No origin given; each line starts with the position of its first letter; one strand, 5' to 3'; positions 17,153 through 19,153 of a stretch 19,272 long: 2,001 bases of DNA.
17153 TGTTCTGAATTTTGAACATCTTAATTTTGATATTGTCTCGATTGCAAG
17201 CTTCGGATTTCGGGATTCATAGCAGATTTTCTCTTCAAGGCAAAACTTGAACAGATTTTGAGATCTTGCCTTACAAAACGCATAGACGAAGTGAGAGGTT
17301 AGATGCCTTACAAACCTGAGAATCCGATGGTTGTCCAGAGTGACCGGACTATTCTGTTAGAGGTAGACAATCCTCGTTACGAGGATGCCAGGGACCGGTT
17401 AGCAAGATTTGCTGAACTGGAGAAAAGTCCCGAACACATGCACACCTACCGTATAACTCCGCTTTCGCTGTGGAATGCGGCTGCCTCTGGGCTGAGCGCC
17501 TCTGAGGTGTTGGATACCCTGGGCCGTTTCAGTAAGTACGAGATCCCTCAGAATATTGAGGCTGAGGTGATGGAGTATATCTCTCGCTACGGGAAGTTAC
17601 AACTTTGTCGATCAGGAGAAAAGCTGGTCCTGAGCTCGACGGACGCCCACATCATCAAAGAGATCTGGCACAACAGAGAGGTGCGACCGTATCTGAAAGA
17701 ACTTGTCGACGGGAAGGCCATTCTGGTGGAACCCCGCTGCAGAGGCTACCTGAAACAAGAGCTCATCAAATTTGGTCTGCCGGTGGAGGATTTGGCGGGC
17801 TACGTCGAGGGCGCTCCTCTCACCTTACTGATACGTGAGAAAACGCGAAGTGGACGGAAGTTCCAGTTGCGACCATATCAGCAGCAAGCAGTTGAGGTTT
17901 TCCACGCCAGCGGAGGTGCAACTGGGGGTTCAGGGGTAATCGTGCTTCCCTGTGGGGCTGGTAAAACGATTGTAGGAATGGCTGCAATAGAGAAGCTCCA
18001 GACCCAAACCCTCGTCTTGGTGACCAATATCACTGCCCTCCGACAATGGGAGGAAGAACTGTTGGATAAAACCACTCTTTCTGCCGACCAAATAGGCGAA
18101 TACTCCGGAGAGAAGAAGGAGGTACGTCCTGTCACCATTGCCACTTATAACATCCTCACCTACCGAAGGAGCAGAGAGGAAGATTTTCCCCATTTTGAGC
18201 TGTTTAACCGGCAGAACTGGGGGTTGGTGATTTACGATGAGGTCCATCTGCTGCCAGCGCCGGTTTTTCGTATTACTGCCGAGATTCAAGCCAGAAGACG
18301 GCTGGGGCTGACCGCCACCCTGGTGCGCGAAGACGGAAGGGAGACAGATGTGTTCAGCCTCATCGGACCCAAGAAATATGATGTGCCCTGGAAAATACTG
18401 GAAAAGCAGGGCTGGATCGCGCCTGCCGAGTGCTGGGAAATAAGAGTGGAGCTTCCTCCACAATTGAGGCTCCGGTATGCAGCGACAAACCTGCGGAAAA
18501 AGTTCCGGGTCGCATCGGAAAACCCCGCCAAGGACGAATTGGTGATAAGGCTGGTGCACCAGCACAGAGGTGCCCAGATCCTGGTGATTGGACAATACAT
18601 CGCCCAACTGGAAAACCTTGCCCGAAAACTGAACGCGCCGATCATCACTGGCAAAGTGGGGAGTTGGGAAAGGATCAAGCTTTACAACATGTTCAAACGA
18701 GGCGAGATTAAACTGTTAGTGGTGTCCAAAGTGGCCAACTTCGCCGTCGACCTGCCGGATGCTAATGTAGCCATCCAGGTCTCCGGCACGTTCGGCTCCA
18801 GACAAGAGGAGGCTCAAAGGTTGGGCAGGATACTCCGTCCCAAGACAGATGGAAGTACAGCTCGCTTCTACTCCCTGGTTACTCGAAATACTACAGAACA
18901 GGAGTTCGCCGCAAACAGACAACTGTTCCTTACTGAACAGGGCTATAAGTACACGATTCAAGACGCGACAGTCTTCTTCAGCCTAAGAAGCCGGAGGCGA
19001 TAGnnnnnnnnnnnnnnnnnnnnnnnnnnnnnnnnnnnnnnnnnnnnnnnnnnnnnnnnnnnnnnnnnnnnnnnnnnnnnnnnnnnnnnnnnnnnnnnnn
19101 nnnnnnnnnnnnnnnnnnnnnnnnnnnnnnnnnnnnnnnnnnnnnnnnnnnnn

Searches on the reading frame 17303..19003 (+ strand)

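Call 9: search_protein_families(library=pfam, proteins=[window:17303-19003:+])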
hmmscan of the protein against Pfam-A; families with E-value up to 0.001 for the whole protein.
window:17303-19003:+ (566 aa): 7 families
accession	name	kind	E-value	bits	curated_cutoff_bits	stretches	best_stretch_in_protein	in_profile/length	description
PF16203.11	ERCC3_RAD25_C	-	5.9e-46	157.2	27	1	366-552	1-194/248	ERCC3/RAD25/XPB C-terminal helicase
PF13625.11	Helicase_C_3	-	1.4e-36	125.7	34.2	1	10-132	2-121/125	Helicase conserved C-terminal domain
PF04851.21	ResIII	-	7.1e-21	75.3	22.5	1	186-341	1-163/164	Type III restriction enzyme, res subunit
PF00271.37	Helicase_C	-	4e-14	53.3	23.5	1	410-513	2-109/110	Helicase conserved C-terminal domain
PF00270.35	DEAD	-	3.5e-06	27.3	26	1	190-341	1-161/167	DEAD/DEAH box helicase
PF00176.29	SNF2-rel_dom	-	7.7e-06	25.6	24.9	1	192-358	1-182/290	SNF2-related domain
PF20123.4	DUF6513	-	0.00066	20.4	23.9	0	128-162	48-82/86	Family of unknown function (DUF6513)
